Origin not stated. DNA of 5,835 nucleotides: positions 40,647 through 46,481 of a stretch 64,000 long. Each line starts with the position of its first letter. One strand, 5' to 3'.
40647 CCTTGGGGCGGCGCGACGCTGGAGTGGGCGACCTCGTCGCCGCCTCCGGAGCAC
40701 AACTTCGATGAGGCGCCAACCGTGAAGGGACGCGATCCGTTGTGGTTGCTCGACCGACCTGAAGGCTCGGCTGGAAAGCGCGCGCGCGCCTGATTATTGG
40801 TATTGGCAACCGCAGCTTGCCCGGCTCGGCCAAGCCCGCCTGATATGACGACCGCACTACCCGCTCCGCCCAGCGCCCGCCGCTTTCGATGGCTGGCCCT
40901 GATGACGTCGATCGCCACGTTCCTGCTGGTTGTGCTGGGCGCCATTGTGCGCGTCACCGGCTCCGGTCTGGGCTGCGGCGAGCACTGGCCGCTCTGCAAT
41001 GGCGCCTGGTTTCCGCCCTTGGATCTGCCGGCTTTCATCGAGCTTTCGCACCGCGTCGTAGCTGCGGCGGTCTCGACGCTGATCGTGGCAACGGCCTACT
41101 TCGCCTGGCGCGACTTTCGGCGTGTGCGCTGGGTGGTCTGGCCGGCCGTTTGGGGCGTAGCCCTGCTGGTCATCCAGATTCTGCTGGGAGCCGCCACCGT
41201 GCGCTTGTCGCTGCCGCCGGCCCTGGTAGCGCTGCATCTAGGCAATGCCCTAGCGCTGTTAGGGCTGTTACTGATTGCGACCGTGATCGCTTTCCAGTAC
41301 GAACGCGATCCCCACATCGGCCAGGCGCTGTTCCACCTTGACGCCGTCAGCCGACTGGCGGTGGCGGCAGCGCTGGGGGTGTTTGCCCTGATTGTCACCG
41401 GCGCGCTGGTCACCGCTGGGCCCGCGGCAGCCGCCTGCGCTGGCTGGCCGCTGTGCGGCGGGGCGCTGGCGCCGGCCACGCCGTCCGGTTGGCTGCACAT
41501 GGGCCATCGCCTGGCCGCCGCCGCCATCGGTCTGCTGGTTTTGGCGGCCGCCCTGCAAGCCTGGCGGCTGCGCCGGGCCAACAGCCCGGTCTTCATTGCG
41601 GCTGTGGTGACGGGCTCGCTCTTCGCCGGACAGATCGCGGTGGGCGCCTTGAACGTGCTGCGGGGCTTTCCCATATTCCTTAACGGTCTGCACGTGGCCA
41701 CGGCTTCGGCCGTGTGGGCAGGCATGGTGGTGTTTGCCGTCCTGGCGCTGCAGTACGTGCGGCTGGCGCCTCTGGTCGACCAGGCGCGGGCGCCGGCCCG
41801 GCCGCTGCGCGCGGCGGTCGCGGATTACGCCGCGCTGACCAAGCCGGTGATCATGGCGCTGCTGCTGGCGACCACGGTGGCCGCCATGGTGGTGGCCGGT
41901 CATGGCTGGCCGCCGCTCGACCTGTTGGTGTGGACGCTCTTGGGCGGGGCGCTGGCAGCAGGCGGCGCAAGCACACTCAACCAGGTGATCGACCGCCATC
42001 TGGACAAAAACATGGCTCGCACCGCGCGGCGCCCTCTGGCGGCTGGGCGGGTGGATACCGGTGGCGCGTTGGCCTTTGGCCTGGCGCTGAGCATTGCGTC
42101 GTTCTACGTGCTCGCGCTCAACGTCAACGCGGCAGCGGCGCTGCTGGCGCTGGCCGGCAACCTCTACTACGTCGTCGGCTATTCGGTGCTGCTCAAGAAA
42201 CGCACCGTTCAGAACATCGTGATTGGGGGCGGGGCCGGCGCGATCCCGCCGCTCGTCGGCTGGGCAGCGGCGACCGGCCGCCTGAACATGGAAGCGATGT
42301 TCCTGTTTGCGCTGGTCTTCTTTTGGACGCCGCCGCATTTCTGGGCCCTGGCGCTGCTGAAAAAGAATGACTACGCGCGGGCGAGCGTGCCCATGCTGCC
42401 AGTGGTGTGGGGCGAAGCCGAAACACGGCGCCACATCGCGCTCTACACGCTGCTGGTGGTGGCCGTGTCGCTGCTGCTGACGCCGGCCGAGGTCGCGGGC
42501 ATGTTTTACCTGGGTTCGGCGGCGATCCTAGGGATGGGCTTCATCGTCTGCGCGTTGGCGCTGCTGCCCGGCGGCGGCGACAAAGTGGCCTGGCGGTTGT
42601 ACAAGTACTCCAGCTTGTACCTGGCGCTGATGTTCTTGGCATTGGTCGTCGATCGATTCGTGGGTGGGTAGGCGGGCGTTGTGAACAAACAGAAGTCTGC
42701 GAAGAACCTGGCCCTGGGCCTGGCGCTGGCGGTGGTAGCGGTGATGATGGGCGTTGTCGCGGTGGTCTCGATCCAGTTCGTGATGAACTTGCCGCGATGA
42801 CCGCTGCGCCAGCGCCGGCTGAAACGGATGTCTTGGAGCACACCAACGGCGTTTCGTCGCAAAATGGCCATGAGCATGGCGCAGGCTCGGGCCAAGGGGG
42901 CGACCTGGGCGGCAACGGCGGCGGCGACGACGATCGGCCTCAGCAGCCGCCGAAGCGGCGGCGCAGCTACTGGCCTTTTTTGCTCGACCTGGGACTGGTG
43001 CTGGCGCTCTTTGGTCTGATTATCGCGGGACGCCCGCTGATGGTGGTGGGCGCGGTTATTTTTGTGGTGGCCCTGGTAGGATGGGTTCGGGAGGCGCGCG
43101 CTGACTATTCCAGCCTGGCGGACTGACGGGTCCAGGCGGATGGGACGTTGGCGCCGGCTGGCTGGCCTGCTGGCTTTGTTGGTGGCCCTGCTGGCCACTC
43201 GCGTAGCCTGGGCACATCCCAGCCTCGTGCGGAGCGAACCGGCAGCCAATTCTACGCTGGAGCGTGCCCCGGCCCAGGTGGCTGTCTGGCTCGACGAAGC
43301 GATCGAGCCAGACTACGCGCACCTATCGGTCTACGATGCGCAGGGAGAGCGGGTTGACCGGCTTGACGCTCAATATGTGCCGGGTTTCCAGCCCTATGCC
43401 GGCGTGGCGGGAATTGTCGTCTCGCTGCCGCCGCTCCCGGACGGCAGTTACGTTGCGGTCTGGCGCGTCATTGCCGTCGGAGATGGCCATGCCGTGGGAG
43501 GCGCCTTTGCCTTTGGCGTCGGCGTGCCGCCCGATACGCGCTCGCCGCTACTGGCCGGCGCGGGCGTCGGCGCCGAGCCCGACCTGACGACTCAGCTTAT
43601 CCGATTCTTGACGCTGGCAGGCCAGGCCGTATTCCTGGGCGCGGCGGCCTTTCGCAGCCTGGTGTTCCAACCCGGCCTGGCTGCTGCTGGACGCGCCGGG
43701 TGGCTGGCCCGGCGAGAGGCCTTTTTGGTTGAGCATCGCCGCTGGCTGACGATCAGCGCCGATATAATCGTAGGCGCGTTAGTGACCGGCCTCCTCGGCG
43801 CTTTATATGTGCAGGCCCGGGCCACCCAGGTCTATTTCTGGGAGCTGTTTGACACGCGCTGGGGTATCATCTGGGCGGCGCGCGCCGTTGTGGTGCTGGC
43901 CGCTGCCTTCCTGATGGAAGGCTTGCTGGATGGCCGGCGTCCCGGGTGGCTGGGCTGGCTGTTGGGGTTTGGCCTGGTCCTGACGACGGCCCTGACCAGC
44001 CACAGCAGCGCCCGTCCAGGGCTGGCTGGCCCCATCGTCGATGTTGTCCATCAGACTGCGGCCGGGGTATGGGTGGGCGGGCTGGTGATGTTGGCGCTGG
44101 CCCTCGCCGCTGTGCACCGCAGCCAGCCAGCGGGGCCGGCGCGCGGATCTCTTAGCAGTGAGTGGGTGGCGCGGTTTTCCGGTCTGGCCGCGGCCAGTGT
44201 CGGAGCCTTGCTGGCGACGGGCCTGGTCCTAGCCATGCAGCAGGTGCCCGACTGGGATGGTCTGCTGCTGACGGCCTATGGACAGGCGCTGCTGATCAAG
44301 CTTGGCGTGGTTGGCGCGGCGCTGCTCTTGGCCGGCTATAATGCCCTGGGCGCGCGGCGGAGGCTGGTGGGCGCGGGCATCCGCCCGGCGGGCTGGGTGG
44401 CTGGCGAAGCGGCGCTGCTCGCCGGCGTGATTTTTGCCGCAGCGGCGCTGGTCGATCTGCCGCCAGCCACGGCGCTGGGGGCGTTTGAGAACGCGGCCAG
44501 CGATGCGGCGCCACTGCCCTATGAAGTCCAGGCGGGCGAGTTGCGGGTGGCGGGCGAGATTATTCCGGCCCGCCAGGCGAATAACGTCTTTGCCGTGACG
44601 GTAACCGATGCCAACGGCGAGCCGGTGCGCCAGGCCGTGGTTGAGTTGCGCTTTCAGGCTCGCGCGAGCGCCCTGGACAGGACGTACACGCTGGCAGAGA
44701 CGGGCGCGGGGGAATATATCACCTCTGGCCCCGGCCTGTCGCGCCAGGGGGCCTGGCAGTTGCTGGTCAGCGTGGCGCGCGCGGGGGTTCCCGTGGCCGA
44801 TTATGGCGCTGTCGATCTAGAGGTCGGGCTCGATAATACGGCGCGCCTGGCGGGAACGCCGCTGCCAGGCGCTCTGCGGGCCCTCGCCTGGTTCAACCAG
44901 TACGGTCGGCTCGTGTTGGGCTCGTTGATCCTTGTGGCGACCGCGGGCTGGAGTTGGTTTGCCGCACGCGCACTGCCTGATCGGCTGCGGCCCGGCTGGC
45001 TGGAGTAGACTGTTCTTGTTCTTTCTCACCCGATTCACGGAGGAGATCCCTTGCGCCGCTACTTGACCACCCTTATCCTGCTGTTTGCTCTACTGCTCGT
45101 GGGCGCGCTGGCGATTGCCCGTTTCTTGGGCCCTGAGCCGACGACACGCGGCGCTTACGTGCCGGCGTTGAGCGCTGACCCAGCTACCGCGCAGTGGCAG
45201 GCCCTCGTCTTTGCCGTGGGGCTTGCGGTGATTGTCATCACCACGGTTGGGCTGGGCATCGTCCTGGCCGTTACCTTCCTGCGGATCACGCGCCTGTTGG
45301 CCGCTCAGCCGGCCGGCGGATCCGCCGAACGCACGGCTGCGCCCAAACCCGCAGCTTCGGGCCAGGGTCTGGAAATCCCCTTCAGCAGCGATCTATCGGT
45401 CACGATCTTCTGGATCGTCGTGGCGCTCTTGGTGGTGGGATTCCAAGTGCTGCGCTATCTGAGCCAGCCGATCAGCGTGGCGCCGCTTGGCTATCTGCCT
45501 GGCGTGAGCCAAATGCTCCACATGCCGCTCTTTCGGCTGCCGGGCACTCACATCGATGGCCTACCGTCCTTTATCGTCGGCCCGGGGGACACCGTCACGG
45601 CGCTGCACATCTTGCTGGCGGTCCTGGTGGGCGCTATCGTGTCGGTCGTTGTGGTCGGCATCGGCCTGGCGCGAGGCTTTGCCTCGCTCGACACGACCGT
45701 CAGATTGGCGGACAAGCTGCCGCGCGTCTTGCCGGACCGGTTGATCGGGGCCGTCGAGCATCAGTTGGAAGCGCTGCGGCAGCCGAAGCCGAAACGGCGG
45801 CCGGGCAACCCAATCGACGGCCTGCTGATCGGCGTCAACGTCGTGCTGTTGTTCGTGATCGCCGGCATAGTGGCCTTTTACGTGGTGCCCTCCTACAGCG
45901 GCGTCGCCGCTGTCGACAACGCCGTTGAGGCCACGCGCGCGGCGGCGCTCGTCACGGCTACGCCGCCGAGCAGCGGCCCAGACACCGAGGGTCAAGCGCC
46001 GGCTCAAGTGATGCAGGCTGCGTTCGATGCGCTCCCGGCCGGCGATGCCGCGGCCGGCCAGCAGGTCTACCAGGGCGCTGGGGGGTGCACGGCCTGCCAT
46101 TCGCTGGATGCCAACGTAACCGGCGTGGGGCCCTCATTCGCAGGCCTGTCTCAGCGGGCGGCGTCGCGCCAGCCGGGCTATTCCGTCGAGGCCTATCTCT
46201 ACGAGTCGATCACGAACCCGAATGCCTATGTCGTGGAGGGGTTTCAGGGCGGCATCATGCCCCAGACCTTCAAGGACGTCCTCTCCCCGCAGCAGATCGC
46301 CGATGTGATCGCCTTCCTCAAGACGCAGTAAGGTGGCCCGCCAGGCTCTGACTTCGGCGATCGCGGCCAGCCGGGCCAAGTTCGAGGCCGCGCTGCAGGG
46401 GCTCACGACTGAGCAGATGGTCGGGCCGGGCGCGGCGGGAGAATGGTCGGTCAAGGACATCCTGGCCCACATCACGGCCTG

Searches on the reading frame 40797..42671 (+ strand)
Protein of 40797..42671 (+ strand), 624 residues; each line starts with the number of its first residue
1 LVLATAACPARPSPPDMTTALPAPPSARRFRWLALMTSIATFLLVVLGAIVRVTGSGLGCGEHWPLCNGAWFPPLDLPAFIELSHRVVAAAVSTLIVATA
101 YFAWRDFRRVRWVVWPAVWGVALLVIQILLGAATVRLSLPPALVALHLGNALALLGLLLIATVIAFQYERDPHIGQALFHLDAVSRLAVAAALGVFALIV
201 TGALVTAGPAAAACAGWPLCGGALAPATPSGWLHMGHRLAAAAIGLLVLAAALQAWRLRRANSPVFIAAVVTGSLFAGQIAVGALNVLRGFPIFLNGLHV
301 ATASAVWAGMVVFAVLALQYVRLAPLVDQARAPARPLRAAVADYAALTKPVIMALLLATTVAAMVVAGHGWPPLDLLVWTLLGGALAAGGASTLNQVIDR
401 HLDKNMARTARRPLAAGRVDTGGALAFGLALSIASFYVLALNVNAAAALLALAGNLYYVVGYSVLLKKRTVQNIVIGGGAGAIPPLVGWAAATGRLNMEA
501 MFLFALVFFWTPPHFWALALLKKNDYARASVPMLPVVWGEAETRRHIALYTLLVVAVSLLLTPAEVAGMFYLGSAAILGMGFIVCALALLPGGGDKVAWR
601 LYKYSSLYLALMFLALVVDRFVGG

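Call 11: search_protein_families(library=pfam, proteins=[window:40797-42671:+], max_evalue=0.001)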
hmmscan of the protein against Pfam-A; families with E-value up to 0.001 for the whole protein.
window:40797-42671:+ (624 aa): 2 families
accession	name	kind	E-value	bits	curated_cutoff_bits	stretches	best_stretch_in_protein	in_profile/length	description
PF01040.23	UbiA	-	6.4e-59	199.7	34.2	1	356-606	1-249/250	UbiA prenyltransferase family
PF02628.20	COX15-CtaA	-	1.1e-36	126.9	29.9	1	32-310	2-321/322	Cytochrome oxidase assembly protein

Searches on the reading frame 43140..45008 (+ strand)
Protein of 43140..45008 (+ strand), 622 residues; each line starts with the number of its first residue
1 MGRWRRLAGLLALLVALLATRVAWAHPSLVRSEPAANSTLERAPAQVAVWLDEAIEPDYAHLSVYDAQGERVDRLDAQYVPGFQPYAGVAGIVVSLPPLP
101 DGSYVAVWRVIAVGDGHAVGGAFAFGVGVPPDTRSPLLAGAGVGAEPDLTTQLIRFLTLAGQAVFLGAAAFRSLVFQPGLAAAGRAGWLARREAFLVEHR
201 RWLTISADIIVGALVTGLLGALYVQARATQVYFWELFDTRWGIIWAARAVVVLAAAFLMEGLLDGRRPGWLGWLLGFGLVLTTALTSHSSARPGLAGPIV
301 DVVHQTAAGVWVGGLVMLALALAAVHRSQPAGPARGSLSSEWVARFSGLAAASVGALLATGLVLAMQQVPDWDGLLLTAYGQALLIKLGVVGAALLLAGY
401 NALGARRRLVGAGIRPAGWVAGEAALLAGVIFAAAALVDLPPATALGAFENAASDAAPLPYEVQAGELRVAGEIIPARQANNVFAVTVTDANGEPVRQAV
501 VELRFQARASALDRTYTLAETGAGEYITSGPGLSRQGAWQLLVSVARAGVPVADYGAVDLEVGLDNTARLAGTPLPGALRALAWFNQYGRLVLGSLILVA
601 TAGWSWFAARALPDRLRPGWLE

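Call 11: search_protein_families(library=pfam, proteins=[window:43140-45008:+], max_evalue=0.001)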
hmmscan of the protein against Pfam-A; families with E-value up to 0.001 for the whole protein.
window:43140-45008:+ (622 aa): 4 families
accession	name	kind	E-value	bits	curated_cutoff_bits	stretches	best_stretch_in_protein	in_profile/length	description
PF04234.18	CopC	-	8.3e-17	62.4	23.3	1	26-127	1-92/92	CopC domain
PF05425.18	CopD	-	1.1e-15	58.3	32.1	1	342-437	3-105/105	Copper resistance protein D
PF13115.11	YtkA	-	0.00013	22.9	25.9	1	478-541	18-82/85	YtkA-like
PF05751.16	FixH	-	0.00035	21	23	1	477-549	68-140/150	FixH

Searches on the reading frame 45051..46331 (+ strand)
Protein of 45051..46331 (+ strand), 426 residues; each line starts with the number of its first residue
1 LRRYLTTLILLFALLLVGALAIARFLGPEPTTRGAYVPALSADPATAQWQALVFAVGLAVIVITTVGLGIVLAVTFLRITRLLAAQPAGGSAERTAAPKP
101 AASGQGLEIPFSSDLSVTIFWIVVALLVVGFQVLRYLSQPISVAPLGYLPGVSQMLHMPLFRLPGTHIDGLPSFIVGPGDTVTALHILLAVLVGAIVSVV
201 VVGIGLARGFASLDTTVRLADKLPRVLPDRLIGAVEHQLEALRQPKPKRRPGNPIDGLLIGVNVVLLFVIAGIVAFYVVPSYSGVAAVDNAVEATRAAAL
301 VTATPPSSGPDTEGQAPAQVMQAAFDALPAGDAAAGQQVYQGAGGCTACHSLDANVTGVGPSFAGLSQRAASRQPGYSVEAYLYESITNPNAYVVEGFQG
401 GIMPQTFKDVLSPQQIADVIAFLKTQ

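Call 11: search_protein_families(library=pfam, proteins=[window:45051-46331:+], max_evalue=0.001)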
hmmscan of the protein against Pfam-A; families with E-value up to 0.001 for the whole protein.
window:45051-46331:+ (426 aa): 2 families
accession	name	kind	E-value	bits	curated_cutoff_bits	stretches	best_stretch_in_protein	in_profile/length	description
PF00034.26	Cytochrom_C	-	1.1e-09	39.9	21.3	1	333-425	1-88/90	Cytochrome c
PF13442.11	Cytochrome_CBB3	-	1.5e-05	25.7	27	1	332-423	2-68/68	Cytochrome C oxidase, cbb3-type, subunit III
